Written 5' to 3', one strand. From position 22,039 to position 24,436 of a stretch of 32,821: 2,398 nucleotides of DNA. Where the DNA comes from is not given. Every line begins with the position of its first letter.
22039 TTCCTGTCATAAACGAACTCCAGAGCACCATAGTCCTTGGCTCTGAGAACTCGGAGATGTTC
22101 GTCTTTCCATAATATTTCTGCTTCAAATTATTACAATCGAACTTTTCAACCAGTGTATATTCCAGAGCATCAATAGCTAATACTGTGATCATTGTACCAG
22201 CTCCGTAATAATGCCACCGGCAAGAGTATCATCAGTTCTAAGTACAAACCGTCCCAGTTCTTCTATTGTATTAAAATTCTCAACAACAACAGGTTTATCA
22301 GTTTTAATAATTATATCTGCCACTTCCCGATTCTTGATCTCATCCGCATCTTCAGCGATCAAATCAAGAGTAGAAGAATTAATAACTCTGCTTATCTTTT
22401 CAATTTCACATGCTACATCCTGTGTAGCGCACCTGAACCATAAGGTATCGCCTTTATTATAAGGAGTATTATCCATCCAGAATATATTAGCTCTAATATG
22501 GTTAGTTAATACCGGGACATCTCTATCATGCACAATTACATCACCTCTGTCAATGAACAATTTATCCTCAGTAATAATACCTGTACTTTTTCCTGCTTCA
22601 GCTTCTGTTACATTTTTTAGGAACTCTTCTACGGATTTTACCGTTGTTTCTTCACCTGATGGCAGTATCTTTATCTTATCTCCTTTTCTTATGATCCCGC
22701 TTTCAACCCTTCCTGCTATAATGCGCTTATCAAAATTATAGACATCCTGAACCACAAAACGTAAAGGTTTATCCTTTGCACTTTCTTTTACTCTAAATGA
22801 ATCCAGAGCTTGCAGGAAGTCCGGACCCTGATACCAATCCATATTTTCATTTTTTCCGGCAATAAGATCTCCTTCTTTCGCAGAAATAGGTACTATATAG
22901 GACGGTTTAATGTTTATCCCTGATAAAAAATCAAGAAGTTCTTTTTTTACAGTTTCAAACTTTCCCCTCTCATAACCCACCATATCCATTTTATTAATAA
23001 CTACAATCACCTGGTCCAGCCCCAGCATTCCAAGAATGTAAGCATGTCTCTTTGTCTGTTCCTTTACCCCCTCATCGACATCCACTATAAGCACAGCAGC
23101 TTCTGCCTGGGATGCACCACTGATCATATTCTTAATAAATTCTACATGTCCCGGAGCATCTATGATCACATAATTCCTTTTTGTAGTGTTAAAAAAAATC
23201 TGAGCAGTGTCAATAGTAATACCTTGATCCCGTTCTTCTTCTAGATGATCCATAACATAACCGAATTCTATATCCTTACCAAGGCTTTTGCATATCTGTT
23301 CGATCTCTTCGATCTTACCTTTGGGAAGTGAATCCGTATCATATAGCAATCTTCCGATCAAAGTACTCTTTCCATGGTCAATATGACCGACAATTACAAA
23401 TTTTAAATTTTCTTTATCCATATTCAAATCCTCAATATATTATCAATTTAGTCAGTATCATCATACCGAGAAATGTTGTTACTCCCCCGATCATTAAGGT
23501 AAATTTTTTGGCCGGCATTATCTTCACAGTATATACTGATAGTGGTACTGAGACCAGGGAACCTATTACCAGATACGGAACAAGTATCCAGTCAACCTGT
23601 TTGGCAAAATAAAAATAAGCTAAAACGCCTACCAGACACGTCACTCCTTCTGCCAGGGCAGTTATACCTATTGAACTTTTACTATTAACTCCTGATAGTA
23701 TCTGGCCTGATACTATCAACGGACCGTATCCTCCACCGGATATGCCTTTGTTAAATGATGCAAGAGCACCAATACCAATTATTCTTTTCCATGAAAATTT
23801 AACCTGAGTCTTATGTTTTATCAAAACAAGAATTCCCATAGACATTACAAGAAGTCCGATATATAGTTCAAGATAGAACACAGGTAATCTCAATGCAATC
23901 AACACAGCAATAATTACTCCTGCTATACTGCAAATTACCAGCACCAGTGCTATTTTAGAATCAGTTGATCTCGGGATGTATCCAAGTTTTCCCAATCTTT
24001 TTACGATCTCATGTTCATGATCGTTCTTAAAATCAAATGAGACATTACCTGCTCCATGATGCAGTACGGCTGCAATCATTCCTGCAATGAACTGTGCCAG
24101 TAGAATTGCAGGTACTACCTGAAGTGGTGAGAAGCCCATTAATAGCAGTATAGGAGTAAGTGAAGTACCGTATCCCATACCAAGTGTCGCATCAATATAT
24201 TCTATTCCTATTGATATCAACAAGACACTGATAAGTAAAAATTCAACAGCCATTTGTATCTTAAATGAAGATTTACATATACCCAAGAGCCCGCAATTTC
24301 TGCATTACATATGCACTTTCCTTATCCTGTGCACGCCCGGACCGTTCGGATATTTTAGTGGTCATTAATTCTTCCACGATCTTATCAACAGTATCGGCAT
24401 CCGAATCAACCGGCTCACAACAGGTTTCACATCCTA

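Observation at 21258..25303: Six-gene operon that re-wires sulfate activation: RHH, CysD, TauE/TSUP permease, CysN, mini alkaline-phosphatase-fold enzyme, RHH; no downstream reduction genes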

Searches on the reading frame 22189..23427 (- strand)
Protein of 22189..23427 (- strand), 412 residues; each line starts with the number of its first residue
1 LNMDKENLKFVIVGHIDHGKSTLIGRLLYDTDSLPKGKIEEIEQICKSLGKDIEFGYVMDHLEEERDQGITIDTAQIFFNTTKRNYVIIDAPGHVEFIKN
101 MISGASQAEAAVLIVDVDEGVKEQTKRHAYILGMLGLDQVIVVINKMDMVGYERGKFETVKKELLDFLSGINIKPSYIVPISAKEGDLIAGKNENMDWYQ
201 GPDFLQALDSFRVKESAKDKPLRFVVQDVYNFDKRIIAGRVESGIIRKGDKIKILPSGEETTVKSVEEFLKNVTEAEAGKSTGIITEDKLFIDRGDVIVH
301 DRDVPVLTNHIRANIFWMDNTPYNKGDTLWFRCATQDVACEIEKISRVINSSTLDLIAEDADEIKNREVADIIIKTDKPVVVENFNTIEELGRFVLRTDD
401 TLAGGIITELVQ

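Call 3: search_protein_families(library=pfam, proteins=[window:22189-23427:-], max_evalue=0.1)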
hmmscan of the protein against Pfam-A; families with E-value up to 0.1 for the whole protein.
window:22189-23427:- (412 aa): 12 families
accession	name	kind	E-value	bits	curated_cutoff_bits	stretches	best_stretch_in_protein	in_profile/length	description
PF00009.33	GTP_EFTU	-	8.9e-49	166.1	26.5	1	6-209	2-183/188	Elongation factor Tu GTP binding domain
PF22594.2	GTP-eEF1A_C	-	6.4e-21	75.1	27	1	311-408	2-101/101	GTP-eEF1A C-terminal domain-like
PF03144.31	GTP_EFTU_D2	-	3.8e-13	50.1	30.3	1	235-298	2-72/73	Elongation factor Tu domain 2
PF01926.29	MMR_HSR1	-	2.2e-07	31.4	21.9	1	68-146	30-113/113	50S ribosome-binding GTPase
PF03143.23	GTP_EFTU_D3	-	2.8e-06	28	27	1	321-410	24-105/106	Elongation factor Tu C-terminal domain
PF03029.23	ATP_bind_1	-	0.0024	18.1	27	1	82-152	89-171/240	Conserved hypothetical ATP binding protein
PF08477.19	Roc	-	0.0067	17.1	27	0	9-31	1-23/119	Ras of Complex, Roc, domain of DAPkinase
PF09439.16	SRPRB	-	0.0075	16.1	25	0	9-121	5-84/178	Signal recognition particle receptor beta subunit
PF02492.25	cobW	-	0.014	15.4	20.7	0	97-165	104-170/180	CobW/HypB/UreG, nucleotide-binding domain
PF14578.12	GTP_EFTU_D4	-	0.025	14.9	23.8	1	229-297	12-84/86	Elongation factor Tu domain 4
PF02421.24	FeoB_N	-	0.041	13.9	27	0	69-155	32-123/156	Ferrous iron transport protein B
PF00350.29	Dynamin_N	-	0.074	13.5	27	0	11-37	2-27/168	Dynamin family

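Call 4: search_protein_families(library=ncbifam, proteins=[window:22189-23427:-], max_evalue=0.1)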
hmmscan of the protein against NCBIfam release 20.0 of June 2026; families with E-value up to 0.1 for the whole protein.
window:22189-23427:- (412 aa): 42 families (the best 25 are shown)
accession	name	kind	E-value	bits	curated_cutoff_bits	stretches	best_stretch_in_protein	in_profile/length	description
NF004035.0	PRK05506.1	subfamily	2.6e-112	376.2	715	1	4-409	21-432/632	bifunctional sulfate adenylyltransferase subunit 1/adenylylsulfate kinase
NF008969.0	PRK12317.1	subfamily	2.9e-110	368.8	502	1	1-410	1-421/426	elongation factor 1-alpha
TIGR02034.1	CysN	subfamily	2.1e-104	349.8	336.1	1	8-407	1-406/406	sulfate adenylyltransferase, large subunit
NF003478.0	PRK05124.1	equivalog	2.5e-102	342.9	590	1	3-410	23-436/475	sulfate adenylyltransferase subunit CysN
TIGR00483.1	EF-1_alpha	equivalog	1.4e-99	333.5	540.1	1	1-410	1-422/427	translation elongation factor EF-1 subunit alpha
NF000766.0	PRK00049.1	subfamily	1.2e-45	156.1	449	1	5-318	10-314/396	elongation factor Tu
NF009372.0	PRK12735.1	subfamily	3.9e-44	151.1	479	1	4-338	9-340/396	elongation factor Tu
NF009373.0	PRK12736.1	subfamily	6.3e-44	150.3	452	1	5-319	10-313/394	elongation factor Tu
TIGR00485.1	EF-Tu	equivalog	7.1e-42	143.5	522.4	1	4-316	9-310/394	elongation factor Tu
TIGR00475.1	selB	equivalog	1.3e-38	133.1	242.25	1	10-284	3-241/581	selenocysteine-specific translation elongation factor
TIGR01393.1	lepA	equivalog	1.1e-25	90.1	533.9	1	9-279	5-252/595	translation elongation factor 4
TIGR03680.1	eif2g_arch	equivalog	7.3e-25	88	514.5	1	7-262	5-257/407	translation initiation factor IF-2 subunit gamma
NF003077.0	PRK04000.1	equivalog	1.1e-24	87.4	315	1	5-260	7-259/412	translation initiation factor IF-2 subunit gamma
TIGR01394.1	TypA_BipA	equivalog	7.3e-23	80.6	757.3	1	11-271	5-252/594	translational GTPase TypA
NF009381.0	PRK12740.1-5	subfamily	1.9e-17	62.9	583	1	9-167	11-153/692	elongation factor G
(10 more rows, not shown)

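Call 25: search_protein_families(library=padloc, proteins=[window:22189-23427:-], max_evalue=0.01)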
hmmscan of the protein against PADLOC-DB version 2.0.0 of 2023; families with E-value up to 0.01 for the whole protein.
window:22189-23427:- (412 aa): 1 family
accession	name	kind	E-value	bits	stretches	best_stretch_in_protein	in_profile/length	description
PDLC03839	LeoA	-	4.5e-06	24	0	133-210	159-240/559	-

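Call 49: search_solved_structures(query=window:22189-23427:-, max_evalue=1e-30, show_alignments=1)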
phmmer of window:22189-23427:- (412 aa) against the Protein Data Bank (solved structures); distinct sequences matched with E-value up to 1e-30: 82 (the best 60 are shown).
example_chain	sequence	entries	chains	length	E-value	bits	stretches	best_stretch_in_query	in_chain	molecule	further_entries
3wy9_A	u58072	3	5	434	6.4e-82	278.9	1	3-408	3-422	Elongation factor 1-alpha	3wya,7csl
1zun_B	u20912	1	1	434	2.3e-81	277.1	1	4-407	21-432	sulfate adenylate transferase, subunit 1/adenylylsulfate kinase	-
1jny_A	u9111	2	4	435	5.7e-80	272.5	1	5-409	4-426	Elongation factor 1-alpha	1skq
3vmf_A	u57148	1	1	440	1.7e-79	270.9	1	4-410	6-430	Elongation factor 1-alpha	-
3wxm_A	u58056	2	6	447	1.8e-79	270.9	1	4-410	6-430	Elongation factor 1-alpha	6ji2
4cxg_A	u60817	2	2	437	1.9e-79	270.8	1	4-410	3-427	ELONGATION FACTOR 1A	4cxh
5lzw_jj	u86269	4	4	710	1.2e-61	212.1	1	5-410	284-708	Hbs1l | HBS1-like protein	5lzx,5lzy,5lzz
1f60_A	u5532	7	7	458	4.1e-59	203.8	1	2-408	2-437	ELONGATION FACTOR EEF1A | ELONGATION FACTOR 1-ALPHA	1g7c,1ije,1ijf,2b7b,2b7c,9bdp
5o8w_A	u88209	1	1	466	4.5e-59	203.7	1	2-408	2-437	Elongation factor 1-alpha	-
6ra9_A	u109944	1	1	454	2.8e-58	201.1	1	2-408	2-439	Elongation factor 1-alpha 2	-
6ra9_B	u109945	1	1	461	3e-58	201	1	2-408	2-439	Elongation factor 1-alpha 2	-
4c0s_A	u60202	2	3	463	3.1e-58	201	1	2-408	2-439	ELONGATION FACTOR 1-ALPHA 2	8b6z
5lzs_jj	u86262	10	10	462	3.1e-57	197.7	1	2-408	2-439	Elongation factor 1-alpha 1 | eEF1A | eukaryotic elongation factor 1A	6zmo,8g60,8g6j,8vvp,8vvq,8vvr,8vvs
9b0s_CF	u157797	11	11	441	8.1e-57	196.3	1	5-408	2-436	Putative elongation factor 1-alpha-like 3 | Elongation factor 1-alpha 1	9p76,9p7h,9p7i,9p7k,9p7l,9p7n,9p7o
8g5z_EF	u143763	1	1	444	8.3e-57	196.2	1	5-408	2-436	Elongation factor 1-alpha 1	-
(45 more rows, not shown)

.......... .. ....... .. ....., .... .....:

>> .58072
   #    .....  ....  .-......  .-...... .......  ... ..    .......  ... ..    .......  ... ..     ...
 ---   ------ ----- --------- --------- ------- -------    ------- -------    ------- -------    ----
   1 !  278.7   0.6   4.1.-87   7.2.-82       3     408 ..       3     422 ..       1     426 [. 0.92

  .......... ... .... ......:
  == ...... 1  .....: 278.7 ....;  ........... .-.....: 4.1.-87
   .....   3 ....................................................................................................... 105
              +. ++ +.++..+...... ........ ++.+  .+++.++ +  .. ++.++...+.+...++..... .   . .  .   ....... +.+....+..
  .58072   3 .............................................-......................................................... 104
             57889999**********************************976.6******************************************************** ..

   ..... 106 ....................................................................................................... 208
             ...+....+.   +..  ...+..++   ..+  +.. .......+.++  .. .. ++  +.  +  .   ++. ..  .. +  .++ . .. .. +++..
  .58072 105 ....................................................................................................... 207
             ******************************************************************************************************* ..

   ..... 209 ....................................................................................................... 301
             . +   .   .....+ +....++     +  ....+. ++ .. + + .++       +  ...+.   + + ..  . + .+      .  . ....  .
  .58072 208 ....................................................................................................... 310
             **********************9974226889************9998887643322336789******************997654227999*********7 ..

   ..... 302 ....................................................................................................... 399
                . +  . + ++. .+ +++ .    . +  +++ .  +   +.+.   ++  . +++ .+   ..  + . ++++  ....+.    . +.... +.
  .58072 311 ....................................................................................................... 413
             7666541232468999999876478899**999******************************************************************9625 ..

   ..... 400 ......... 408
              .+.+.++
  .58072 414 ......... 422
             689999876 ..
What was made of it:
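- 22189..23427 (-): CysN, an EF-1alpha-like GTPase without an APS-kinase domain. It scores equally well against EF-1alpha models (call 4) and against PDB aEF1A 3wy9_A (278.9 bits) and CysN 1zun_B (277.1 bits) (call 49).
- On CysN (sulfate adenylyltransferase subunit 1): However, the EF-1alpha model PRK12317 scores 368.8, and PDB aEF1A scores 278.9 against 277.1 for CysN (calls 4, 49).
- CysN is equidistant from EF-1alpha and CysN in profile scores (calls 4, 49).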

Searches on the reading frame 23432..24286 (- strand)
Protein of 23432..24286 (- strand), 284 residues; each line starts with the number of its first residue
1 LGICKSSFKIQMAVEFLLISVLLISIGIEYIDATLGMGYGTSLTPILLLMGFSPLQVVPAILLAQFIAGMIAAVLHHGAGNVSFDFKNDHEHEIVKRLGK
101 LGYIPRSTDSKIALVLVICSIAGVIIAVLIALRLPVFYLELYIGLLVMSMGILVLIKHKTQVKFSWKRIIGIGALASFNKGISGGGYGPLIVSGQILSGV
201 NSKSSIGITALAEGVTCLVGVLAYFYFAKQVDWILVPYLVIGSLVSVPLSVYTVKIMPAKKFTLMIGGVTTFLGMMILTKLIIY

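Call 3: search_protein_families(library=pfam, proteins=[window:23432-24286:-], max_evalue=0.1)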
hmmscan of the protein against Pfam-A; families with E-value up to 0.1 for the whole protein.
window:23432-24286:- (284 aa): 1 family
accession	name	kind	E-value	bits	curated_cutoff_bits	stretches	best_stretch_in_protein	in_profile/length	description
PF01925.25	TauE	-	5.9e-26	92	32.6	2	107-275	60-235/237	Sulfite exporter TauE/SafE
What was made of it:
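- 23432..24253 (-): TauE/SafE (TSUP) family anion permease, 273 aa from the ATG start (a TTG start at 24286 is possible); an optional slot of the cassette. Pfam TauE 92 bits (call 3).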

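Call 4: search_protein_families(library=ncbifam, proteins=[window:23432-24286:-], max_evalue=0.1)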
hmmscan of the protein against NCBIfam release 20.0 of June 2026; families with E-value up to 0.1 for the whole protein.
window:23432-24286:- (284 aa): 0 families

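Call 25: search_protein_families(library=padloc, proteins=[window:23432-24286:-], max_evalue=0.01)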
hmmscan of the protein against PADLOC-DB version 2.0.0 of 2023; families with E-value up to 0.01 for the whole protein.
window:23432-24286:- (284 aa): 0 families
